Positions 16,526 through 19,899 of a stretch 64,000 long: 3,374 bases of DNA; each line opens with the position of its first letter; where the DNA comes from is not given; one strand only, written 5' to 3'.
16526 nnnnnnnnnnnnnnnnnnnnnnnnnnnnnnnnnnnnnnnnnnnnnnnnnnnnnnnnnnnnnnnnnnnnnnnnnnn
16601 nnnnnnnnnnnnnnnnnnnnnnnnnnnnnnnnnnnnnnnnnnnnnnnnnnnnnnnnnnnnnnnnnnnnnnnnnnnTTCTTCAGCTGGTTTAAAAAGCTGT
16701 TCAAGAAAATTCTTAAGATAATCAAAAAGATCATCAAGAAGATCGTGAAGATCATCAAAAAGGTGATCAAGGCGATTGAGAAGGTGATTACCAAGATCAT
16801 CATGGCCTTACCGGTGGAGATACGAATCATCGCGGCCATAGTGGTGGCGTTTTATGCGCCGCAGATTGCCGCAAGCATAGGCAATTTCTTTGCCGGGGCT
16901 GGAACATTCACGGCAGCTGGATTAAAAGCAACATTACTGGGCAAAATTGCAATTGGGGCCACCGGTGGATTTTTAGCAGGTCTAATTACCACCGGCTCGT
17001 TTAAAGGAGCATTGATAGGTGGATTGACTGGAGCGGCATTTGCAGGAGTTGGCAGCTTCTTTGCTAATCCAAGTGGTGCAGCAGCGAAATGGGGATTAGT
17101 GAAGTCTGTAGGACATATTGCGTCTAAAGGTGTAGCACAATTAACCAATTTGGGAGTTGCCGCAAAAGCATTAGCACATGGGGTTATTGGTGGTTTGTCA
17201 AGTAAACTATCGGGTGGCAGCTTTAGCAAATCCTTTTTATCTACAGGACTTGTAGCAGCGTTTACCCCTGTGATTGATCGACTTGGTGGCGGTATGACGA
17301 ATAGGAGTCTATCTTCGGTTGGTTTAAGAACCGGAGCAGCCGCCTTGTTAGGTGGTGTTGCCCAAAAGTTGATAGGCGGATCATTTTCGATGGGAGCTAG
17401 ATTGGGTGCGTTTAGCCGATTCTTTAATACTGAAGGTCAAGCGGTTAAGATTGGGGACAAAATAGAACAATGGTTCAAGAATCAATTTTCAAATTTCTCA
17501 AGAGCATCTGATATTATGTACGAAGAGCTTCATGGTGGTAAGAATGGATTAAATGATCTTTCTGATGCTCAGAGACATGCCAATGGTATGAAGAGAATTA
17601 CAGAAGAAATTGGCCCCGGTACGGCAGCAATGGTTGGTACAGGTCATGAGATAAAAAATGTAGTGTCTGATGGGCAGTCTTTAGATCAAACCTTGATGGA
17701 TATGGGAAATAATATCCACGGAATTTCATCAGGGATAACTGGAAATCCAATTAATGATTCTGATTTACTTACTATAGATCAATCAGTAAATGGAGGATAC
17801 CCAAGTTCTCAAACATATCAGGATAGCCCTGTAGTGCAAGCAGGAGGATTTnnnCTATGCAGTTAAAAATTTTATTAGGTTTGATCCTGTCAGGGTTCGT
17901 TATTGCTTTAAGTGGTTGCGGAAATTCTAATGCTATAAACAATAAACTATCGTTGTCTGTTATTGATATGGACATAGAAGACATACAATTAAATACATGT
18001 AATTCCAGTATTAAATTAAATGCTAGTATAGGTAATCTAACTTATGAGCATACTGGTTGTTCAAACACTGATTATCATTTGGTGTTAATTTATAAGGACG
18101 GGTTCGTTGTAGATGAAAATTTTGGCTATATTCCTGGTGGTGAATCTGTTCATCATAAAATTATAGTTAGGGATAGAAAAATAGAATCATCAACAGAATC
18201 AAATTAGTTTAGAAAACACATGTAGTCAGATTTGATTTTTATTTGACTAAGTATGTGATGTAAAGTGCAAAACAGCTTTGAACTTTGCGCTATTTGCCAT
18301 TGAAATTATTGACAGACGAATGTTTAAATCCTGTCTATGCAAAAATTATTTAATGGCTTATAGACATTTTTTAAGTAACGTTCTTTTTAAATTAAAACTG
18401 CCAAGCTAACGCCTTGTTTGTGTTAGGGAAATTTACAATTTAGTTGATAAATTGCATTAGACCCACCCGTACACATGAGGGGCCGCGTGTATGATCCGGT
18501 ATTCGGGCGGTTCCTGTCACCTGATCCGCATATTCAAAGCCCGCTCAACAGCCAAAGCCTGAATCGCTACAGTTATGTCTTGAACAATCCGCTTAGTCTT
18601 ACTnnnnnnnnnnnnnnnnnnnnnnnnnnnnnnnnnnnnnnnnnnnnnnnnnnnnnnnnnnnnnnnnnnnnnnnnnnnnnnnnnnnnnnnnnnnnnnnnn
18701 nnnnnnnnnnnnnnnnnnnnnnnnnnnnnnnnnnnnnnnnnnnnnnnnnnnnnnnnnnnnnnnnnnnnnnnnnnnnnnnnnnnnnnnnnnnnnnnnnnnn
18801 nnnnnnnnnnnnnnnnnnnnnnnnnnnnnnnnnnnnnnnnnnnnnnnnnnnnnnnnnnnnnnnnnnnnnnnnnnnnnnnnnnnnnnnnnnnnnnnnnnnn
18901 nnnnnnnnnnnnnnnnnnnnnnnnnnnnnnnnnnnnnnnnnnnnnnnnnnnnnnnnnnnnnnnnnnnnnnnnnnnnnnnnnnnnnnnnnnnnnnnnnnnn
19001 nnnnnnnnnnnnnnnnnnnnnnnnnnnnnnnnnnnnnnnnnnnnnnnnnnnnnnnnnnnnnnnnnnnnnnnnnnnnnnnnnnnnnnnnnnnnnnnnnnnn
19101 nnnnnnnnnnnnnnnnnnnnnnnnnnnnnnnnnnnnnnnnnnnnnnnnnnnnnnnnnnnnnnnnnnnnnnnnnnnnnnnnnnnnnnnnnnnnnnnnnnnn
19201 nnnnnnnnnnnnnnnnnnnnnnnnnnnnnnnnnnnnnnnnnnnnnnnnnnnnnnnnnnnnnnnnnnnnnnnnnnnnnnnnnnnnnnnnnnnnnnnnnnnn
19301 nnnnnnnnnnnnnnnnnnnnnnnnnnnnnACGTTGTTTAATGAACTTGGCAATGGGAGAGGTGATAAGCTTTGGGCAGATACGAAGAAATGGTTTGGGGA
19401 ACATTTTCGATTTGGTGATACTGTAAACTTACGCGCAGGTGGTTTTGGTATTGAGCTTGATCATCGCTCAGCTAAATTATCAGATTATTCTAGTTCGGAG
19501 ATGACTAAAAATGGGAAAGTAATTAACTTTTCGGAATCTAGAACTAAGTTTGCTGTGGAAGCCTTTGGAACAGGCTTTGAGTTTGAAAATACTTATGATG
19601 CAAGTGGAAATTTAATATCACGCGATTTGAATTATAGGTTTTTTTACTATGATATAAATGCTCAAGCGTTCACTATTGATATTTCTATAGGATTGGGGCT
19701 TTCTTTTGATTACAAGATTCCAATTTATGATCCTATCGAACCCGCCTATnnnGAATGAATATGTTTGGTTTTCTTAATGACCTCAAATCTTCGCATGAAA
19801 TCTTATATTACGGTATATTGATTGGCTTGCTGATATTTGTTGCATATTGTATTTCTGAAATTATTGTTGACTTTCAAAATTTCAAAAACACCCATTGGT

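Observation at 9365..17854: Sec-signal, fused TcB-TcC-type Rhs toxin with no recognisable delivery partner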

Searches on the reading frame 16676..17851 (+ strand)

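Call 9: search_protein_families(library=pfam, proteins=[window:16676-17851:+], max_evalue=0.1)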
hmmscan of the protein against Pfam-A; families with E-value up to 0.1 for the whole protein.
window:16676-17851:+ (392 aa): 1 family
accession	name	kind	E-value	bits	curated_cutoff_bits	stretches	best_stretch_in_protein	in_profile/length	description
PF22322.1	DUF6973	-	0.00015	21.8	27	1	282-364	25-111/124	Domain of unknown function (DUF6973)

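Call 66: search_protein_families(library=ncbifam, proteins=[window:16676-17851:+], max_evalue=0.1)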
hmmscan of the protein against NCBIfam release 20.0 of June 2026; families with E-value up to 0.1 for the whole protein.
window:16676-17851:+ (392 aa): 0 families

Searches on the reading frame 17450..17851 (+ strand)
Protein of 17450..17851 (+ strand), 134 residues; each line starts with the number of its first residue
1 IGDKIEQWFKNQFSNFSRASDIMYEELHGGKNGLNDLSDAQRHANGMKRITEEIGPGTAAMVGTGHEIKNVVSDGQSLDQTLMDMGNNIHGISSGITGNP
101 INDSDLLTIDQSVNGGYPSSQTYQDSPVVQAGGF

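Call 58: search_protein_families(library=pfam, proteins=[window:17450-17851:+], max_evalue=0.05)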
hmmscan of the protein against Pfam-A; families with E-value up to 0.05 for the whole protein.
window:17450-17851:+ (134 aa): 1 family
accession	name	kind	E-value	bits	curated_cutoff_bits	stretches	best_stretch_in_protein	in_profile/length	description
PF22322.1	DUF6973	-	2.1e-05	24.5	27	1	24-106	25-111/124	Domain of unknown function (DUF6973)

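Call 93: search_solved_structures(query=window:17450-17851:+, max_evalue=5)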
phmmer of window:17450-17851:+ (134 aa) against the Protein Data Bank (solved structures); distinct sequences matched with E-value up to 5: 2.
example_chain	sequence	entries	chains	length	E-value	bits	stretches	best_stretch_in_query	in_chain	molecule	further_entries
5hny_K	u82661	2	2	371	0.53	14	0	63-116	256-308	Protein claret segregational, Kinesin-1/Kinesin-14, Protein claret segregational | Protein claret segregational,Protein claret segregational,Plus-end directed k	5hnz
5hle_A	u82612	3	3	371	0.53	14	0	63-116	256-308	Protein claret segregational,Minus-end kinesin-1/kinesin-14,Protein claret segregational | Protein claret segregational,KINESIN HEAVY CHAIN ISOFORM 5C | Protein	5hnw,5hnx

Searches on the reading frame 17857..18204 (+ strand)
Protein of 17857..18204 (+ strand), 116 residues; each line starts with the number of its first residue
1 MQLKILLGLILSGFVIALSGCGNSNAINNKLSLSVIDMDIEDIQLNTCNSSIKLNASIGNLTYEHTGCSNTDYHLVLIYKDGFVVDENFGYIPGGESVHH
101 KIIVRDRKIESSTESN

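Call 6: search_protein_families(library=pfam, proteins=[window:17857-18204:+], max_evalue=0.01)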
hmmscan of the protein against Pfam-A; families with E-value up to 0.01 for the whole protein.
window:17857-18204:+ (116 aa): 0 families

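Call 65: search_protein_families(library=phrogs, proteins=[window:17857-18204:+], max_evalue=0.1)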
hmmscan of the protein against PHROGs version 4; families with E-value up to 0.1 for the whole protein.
window:17857-18204:+ (116 aa): 1 family
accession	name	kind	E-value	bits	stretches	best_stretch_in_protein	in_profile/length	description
phrog_33455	-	unknown function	0.042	14.7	1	21-42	24-45/63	-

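Call 66: search_protein_families(library=ncbifam, proteins=[window:17857-18204:+], max_evalue=0.1)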
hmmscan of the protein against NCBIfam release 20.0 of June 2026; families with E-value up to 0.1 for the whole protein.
window:17857-18204:+ (116 aa): 2 families
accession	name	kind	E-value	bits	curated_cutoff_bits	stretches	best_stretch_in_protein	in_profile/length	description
NF002824.0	PRK02998.1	subfamily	0.006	16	360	1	3-40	4-41/283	peptidylprolyl isomerase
NF047847.2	SS_mature_LptM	equivalog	0.051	13.7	27.7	1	1-23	1-22/31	LPS translocon maturation chaperone LptM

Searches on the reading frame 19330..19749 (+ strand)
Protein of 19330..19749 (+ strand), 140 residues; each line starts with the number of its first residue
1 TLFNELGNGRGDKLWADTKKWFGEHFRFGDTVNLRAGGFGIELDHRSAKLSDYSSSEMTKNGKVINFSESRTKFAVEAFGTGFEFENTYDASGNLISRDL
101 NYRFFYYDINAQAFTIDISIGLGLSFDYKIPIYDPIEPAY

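Call 58: search_protein_families(library=pfam, proteins=[window:19330-19749:+], max_evalue=0.05)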
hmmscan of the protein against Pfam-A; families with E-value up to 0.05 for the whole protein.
window:19330-19749:+ (140 aa): 1 family
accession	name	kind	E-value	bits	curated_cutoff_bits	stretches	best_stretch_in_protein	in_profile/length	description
PF16774.11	Dit_N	-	0.044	14.5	25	0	58-96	7-45/129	Distal tail protein, N-terminal domain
